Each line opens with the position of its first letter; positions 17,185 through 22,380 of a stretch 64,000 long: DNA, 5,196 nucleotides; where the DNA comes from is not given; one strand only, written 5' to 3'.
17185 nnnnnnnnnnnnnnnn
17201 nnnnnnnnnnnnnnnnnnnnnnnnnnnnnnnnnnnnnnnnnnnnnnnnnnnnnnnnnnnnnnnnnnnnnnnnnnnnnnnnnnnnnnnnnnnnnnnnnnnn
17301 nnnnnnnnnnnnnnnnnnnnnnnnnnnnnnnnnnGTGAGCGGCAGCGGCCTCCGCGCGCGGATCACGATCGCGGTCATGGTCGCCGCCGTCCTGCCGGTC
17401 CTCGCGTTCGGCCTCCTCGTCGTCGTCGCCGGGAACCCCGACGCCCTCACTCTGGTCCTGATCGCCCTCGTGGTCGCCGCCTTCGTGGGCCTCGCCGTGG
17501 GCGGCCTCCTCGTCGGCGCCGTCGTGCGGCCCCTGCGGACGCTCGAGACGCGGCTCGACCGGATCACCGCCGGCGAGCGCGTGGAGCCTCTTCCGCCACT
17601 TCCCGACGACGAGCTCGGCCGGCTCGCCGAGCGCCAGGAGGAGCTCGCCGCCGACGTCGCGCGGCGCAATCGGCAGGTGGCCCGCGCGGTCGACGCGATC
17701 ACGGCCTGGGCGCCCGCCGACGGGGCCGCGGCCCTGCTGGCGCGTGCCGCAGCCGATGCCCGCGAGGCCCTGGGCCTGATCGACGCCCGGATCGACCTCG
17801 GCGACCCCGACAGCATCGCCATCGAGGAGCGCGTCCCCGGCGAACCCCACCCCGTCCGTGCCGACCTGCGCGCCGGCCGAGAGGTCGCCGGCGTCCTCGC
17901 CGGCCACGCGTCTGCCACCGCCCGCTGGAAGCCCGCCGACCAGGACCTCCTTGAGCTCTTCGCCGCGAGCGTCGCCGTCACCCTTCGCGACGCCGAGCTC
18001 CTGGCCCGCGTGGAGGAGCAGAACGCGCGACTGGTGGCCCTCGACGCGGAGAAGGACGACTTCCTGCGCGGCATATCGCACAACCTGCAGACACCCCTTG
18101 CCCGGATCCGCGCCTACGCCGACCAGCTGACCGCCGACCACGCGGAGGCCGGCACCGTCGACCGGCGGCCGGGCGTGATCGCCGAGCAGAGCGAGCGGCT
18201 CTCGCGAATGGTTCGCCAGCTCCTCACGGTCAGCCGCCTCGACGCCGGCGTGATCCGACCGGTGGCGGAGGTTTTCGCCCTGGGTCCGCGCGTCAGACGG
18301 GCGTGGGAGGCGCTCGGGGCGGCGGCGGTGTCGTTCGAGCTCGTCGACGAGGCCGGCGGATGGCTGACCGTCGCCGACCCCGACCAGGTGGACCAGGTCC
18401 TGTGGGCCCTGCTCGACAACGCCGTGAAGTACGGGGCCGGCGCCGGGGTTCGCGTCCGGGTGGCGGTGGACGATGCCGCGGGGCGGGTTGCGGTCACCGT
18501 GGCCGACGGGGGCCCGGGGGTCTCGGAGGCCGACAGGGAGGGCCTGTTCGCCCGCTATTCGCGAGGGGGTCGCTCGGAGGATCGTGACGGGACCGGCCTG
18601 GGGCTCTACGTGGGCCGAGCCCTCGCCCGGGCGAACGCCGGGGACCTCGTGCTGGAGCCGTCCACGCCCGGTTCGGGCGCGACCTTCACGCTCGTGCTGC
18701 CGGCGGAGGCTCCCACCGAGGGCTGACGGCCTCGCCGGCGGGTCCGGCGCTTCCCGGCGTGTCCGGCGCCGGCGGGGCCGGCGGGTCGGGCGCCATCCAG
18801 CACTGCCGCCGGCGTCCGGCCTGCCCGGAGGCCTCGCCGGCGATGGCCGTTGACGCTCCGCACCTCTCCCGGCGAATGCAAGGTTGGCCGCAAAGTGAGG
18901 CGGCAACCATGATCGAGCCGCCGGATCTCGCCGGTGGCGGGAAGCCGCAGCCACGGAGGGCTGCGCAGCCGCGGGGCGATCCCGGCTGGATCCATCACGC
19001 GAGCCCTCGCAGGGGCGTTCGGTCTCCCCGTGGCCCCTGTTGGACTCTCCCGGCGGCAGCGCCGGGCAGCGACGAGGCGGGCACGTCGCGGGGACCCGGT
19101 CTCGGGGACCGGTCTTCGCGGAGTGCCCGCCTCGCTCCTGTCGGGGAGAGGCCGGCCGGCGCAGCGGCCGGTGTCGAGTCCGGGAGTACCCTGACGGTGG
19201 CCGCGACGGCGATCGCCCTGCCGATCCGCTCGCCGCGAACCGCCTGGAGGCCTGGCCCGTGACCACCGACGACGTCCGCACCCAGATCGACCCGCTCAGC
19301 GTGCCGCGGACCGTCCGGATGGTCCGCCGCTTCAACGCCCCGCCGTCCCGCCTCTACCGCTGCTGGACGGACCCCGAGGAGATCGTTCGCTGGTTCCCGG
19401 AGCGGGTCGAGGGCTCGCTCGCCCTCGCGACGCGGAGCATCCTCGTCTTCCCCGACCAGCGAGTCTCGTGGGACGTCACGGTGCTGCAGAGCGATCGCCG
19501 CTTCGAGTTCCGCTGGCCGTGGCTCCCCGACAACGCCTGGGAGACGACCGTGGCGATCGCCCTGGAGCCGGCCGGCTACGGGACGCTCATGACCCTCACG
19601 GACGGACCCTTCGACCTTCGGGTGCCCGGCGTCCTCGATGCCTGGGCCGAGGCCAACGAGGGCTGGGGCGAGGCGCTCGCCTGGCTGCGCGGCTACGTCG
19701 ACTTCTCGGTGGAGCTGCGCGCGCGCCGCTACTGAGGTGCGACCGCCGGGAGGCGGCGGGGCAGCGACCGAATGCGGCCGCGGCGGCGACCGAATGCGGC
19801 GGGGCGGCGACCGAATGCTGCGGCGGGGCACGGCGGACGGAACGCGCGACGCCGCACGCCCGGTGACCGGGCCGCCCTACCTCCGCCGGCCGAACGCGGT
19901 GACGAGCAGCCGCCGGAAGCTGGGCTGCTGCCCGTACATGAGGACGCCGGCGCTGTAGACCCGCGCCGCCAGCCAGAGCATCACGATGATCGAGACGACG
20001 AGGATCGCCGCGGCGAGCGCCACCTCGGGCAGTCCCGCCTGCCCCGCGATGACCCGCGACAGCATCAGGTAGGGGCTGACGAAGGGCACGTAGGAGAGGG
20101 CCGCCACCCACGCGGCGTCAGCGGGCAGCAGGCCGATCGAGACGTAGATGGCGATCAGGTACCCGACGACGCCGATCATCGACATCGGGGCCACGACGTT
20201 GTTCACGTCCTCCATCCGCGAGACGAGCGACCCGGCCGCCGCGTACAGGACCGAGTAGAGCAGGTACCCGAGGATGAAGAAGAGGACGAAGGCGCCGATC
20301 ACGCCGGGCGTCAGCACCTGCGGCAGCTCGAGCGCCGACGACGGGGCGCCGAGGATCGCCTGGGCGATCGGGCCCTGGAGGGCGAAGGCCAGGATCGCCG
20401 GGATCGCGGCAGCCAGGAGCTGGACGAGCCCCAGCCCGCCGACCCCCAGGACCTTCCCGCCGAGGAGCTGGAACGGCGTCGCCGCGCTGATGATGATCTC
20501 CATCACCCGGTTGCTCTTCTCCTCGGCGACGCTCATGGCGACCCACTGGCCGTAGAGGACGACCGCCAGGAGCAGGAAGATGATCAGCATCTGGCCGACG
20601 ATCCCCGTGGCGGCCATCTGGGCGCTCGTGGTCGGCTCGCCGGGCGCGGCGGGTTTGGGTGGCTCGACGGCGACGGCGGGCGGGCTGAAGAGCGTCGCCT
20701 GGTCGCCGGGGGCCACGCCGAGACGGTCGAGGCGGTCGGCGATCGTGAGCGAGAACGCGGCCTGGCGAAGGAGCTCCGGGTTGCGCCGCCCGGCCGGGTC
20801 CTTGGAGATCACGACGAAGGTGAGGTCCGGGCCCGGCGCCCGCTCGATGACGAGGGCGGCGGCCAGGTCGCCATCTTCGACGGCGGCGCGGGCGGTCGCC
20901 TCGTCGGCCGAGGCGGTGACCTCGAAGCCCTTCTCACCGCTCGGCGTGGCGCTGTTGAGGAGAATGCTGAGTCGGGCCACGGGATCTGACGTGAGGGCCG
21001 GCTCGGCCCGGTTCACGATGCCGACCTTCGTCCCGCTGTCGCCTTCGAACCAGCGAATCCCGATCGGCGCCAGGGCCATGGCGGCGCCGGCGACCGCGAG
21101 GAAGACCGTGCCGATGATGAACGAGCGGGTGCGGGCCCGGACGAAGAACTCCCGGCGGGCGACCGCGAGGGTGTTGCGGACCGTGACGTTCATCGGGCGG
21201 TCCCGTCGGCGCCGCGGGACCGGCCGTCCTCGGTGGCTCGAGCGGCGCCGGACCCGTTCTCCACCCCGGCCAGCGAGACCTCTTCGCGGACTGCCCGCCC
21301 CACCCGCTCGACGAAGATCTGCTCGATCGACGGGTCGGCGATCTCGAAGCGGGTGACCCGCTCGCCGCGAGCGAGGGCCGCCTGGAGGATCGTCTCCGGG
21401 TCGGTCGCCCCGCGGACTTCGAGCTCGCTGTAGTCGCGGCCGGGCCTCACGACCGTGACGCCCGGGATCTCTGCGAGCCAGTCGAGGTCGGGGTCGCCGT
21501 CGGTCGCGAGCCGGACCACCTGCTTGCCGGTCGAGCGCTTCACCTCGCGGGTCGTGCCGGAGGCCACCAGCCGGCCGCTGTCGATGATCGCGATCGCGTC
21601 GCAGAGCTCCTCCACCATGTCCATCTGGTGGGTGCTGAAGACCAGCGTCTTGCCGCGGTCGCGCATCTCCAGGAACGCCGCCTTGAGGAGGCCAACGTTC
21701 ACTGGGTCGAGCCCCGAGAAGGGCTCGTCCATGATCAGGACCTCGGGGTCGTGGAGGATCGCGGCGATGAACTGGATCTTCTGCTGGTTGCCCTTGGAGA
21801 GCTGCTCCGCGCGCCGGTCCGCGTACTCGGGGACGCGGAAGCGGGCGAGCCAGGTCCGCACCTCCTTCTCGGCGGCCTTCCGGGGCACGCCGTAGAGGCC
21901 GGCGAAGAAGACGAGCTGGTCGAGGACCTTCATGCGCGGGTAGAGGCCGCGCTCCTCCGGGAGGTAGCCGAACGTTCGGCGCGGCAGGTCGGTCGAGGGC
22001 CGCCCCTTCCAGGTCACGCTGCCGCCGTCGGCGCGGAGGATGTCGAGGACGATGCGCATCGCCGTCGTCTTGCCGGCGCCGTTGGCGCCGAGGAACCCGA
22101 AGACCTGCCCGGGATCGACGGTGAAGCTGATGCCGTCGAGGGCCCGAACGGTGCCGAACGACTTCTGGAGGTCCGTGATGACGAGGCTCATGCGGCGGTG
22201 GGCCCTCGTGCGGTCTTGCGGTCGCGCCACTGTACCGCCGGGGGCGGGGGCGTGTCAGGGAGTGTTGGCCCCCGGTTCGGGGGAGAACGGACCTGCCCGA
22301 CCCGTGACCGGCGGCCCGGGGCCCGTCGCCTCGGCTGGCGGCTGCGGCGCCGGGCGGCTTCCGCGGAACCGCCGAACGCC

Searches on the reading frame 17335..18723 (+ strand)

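Call 48: search_protein_families(library=pfam, proteins=[window:17335-18723:+], max_evalue=0.001)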
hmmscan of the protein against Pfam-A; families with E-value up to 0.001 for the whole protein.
window:17335-18723:+ (463 aa): 4 families
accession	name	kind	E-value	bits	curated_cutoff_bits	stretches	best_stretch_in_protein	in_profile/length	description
PF02518.31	HATPase_c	-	9.2e-22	78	26.4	1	348-458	2-110/111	Histidine kinase-, DNA gyrase B-, and HSP90-like ATPase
PF00512.31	HisKA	-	2.4e-11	44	26.9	1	240-305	2-66/66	His Kinase A (phospho-acceptor) domain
PF00672.30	HAMP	-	9.3e-06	26.3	25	1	58-99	1-42/53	HAMP domain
PF13581.12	HATPase_c_2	-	7.4e-05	23.2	27.4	1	359-431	39-109/127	Histidine kinase-like ATPase domain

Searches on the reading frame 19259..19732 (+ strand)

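Call 48: search_protein_families(library=pfam, proteins=[window:19259-19732:+], max_evalue=0.001)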
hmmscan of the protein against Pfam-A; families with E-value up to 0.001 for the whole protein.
window:19259-19732:+ (158 aa): 2 families
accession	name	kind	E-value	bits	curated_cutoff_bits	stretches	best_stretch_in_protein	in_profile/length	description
PF08327.17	AHSA1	-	8.1e-11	42.7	22.1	1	26-147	1-124/125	Activator of Hsp90 ATPase homolog 1-like protein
PF10604.15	Polyketide_cyc2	-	4.7e-06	27.4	27.4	1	18-132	3-125/142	Polyketide cyclase / dehydrase and lipid transport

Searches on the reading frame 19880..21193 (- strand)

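Call 48: search_protein_families(library=pfam, proteins=[window:19880-21193:-], max_evalue=0.001)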
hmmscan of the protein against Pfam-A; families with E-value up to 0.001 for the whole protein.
window:19880-21193:- (438 aa): 1 family
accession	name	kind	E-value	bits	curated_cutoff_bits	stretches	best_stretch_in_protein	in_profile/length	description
PF12698.13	ABC2_membrane_3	-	6.8e-43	147.5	31.6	1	23-410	1-346/347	ABC-2 family transporter protein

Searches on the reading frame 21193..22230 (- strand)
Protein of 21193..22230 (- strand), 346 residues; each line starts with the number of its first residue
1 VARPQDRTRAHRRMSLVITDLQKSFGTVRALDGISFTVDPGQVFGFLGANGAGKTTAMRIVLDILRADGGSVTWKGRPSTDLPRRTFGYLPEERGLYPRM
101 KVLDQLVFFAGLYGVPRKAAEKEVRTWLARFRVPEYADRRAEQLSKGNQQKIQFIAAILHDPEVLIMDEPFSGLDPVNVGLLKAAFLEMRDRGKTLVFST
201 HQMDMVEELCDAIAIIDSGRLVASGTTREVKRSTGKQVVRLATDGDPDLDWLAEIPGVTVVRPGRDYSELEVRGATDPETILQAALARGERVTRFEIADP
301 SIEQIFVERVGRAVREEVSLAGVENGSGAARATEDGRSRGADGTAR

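Call 48: search_protein_families(library=pfam, proteins=[window:21193-22230:-], max_evalue=0.001)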
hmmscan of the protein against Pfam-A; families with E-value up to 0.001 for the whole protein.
window:21193-22230:- (346 aa): 4 families
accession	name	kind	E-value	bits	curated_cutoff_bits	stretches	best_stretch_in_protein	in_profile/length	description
PF00005.33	ABC_tran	-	6e-28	98.6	25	1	31-171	1-136/137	ABC transporter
PF13732.12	DrrA1-3_C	-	1.5e-14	54.9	27.4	1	225-310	1-81/81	ATP-binding protein DrrA1-3-like, C-terminal domain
PF13304.12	AAA_21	-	5.9e-13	50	27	1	137-203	231-300/304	AAA domain, putative AbiEii toxin, Type IV TA system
PF25199.1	nSTAND_NTPase5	-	0.00096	19.4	34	0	41-85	41-86/145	Novel STAND NTPase 5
